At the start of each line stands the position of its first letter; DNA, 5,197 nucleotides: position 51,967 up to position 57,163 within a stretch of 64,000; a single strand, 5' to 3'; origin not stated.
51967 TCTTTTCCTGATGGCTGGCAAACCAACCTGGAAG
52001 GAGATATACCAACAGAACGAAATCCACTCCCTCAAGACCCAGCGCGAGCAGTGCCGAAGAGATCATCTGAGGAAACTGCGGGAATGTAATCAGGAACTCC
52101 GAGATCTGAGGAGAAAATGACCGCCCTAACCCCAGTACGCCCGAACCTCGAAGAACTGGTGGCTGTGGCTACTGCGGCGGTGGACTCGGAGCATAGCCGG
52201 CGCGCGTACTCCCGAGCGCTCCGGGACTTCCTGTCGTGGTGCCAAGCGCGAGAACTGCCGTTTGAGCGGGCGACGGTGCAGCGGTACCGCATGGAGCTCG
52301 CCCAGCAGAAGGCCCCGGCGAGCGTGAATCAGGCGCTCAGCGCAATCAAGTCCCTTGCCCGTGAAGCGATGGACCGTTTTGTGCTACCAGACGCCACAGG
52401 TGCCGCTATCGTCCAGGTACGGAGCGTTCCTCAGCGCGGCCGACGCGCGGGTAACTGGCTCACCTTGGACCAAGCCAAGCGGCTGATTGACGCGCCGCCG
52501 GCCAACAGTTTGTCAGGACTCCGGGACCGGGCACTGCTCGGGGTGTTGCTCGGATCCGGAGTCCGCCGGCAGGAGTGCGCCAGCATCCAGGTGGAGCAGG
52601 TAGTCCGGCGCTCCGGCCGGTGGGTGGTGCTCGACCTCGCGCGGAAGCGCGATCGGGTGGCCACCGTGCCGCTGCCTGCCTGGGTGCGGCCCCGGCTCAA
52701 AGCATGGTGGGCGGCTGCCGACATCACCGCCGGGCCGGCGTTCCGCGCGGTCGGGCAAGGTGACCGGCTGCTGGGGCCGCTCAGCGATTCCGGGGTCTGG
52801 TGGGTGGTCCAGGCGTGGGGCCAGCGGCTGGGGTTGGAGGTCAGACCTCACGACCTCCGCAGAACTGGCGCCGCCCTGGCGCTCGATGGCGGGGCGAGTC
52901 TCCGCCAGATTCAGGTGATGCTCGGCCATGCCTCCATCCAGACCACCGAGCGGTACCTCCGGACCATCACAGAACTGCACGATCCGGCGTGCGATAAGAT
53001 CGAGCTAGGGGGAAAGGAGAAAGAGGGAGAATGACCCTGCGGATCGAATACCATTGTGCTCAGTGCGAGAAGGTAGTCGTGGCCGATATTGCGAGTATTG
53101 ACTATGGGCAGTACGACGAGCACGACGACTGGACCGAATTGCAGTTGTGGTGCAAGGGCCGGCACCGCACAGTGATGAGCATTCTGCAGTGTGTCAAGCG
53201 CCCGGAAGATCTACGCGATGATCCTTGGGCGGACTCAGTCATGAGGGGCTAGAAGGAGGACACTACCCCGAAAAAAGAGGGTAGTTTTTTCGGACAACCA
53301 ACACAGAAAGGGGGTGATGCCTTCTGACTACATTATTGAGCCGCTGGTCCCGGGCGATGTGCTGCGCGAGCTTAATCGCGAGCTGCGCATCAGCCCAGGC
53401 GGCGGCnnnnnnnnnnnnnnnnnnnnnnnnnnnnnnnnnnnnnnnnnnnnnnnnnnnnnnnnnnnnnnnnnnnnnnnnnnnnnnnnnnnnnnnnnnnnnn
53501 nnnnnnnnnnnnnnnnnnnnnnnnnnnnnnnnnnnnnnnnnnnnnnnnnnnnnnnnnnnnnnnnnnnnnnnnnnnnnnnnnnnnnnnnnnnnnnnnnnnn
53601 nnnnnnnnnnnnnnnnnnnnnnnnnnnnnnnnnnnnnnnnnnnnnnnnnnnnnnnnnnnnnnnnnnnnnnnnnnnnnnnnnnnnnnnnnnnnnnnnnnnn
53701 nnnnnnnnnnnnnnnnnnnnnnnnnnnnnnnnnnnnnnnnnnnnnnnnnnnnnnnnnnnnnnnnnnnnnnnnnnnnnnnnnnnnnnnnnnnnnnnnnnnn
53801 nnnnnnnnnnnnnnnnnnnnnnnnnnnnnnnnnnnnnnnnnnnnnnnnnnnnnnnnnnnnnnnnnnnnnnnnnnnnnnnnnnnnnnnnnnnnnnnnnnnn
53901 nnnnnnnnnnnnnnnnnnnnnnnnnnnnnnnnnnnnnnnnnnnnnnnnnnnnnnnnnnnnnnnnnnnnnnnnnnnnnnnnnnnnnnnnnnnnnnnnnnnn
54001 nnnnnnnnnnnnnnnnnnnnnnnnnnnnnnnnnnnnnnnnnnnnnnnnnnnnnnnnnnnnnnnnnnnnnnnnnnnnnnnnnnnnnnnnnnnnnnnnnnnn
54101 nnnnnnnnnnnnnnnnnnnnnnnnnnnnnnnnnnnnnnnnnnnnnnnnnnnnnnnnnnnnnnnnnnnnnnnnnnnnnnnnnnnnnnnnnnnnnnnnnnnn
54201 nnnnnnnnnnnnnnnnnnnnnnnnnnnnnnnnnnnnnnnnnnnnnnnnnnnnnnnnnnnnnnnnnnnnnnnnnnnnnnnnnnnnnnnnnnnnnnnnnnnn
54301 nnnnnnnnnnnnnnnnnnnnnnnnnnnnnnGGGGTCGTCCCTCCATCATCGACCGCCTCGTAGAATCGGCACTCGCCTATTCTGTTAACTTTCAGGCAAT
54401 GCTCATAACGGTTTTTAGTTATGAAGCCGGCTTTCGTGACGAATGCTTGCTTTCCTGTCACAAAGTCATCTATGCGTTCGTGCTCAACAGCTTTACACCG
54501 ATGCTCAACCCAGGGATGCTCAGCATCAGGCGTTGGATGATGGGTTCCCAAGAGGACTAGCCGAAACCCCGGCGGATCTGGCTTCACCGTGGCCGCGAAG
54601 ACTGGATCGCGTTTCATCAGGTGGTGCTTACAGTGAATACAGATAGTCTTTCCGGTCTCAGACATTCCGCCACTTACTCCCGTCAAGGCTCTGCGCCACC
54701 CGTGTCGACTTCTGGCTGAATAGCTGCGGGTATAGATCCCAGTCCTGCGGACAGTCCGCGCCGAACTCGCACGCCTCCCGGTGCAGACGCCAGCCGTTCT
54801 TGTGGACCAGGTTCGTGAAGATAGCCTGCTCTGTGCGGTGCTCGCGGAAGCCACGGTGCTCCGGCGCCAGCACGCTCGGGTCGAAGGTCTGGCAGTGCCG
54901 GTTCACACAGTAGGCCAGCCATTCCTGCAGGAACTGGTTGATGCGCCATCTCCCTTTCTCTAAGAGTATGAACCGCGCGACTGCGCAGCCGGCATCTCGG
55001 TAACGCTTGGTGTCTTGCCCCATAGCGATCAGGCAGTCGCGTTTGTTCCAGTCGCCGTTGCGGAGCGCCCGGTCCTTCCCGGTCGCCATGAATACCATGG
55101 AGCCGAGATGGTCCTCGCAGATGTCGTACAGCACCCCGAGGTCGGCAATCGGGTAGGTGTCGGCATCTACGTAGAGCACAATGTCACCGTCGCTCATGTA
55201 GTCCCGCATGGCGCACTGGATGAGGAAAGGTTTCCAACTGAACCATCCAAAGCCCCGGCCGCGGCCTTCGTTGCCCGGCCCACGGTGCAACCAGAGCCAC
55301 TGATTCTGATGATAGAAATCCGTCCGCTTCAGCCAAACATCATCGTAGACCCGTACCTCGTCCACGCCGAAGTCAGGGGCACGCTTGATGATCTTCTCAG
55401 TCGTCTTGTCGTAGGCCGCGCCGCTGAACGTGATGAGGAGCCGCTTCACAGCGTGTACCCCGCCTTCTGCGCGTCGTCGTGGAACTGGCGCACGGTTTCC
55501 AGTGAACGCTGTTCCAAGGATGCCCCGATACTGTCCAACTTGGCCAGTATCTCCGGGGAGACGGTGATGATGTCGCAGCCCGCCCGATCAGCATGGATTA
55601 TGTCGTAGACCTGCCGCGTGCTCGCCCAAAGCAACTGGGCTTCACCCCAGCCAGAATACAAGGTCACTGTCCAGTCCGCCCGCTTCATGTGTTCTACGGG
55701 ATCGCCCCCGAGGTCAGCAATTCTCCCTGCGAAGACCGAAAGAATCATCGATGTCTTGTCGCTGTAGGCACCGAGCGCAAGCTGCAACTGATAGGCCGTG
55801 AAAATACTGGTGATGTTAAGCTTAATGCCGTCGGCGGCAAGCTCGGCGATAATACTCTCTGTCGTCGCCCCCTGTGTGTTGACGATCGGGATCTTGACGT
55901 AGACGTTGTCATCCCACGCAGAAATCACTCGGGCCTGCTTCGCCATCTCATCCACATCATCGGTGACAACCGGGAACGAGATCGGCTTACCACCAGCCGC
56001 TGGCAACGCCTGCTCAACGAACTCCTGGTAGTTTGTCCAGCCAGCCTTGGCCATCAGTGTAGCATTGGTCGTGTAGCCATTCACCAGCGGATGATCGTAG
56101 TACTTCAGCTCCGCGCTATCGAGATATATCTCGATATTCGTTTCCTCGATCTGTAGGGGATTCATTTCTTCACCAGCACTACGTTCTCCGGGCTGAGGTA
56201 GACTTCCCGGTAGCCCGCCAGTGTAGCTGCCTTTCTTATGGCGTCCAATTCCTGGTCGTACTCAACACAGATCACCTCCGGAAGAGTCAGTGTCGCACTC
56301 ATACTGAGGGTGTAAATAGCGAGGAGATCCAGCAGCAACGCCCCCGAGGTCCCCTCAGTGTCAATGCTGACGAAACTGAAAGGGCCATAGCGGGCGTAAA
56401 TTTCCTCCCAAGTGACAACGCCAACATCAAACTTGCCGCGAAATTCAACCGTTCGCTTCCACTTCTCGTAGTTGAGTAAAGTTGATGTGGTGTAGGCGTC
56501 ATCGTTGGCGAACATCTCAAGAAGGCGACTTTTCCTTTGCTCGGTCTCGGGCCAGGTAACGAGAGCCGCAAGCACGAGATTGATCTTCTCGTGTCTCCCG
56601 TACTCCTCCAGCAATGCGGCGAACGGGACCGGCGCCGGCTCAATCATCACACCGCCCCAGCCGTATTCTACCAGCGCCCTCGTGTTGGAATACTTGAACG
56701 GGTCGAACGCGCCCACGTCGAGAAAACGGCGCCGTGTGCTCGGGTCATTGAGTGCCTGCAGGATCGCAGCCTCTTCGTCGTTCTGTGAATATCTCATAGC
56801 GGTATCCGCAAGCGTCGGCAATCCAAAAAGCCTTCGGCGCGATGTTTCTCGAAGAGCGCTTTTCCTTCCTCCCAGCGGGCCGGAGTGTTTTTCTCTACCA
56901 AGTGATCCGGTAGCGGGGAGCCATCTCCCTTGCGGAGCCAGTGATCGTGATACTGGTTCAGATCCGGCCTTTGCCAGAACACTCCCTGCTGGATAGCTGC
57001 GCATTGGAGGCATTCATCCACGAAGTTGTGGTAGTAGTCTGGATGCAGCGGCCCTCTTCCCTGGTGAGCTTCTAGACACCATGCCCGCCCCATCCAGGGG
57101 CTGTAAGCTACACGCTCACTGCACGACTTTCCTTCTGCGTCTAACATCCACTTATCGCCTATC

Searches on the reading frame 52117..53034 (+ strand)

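Call 9: search_protein_families(library=pfam, max_evalue=0.001, proteins=[window:52117-53034:+])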
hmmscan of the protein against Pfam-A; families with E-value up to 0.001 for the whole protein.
window:52117-53034:+ (305 aa): 3 families
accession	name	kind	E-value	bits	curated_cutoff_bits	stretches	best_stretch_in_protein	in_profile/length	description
PF00589.27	Phage_integrase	-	6.8e-23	81.8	27.1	1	114-282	2-167/172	Phage integrase family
PF13495.12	Phage_int_SAM_4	-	2.6e-07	31.4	27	1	22-87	13-81/85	Phage integrase, N-terminal SAM-like domain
PF02899.23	Phage_int_SAM_1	-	2.5e-06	28.1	22.3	1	24-86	15-81/83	Phage integrase, N-terminal SAM-like domain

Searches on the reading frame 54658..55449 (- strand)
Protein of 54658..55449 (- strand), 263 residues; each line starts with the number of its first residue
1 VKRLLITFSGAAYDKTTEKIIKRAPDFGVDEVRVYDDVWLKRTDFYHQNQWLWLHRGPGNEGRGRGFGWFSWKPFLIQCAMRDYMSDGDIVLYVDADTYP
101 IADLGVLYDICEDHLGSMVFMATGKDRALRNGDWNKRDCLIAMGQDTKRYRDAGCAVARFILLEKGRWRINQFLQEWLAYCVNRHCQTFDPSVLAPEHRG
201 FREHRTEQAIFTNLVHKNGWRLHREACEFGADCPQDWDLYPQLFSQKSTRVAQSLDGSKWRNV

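Call 30: search_protein_families(library=pfam, max_evalue=0.01, proteins=[window:54658-55449:-])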
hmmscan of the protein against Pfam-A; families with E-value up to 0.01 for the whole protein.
window:54658-55449:- (263 aa): 1 family
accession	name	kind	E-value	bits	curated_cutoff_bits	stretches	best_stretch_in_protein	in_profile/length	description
PF06853.17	DUF1249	-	0.00045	20.6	25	1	165-184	94-113/116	Protein of unknown function (DUF1249)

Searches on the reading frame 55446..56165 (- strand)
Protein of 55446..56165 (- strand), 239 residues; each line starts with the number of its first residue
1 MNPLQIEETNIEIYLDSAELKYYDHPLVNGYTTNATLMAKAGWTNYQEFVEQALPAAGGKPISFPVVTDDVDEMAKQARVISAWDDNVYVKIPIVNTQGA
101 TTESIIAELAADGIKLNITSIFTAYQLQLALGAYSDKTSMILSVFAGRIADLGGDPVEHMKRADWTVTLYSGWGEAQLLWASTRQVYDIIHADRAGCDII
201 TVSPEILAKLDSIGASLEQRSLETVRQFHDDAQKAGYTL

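Call 30: search_protein_families(library=pfam, max_evalue=0.01, proteins=[window:55446-56165:-])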
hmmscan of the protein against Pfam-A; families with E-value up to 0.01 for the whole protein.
window:55446-56165:- (239 aa): 1 family
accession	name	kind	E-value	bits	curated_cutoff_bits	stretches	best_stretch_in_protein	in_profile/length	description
PF00923.25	TAL_FSA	-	1.4e-33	117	27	1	18-235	6-281/285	Transaldolase/Fructose-6-phosphate aldolase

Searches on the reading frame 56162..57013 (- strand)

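Call 31: search_protein_families(library=pfam, max_evalue=0.01, proteins=[window:56162-57013:-])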
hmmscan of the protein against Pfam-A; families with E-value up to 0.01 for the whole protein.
window:56162-57013:- (283 aa): 1 family
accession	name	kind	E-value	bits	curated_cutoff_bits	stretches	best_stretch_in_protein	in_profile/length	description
PF05050.19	Methyltransf_21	-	0.0024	18.5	22.7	1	99-222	1-124/173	Methyltransferase FkbM domain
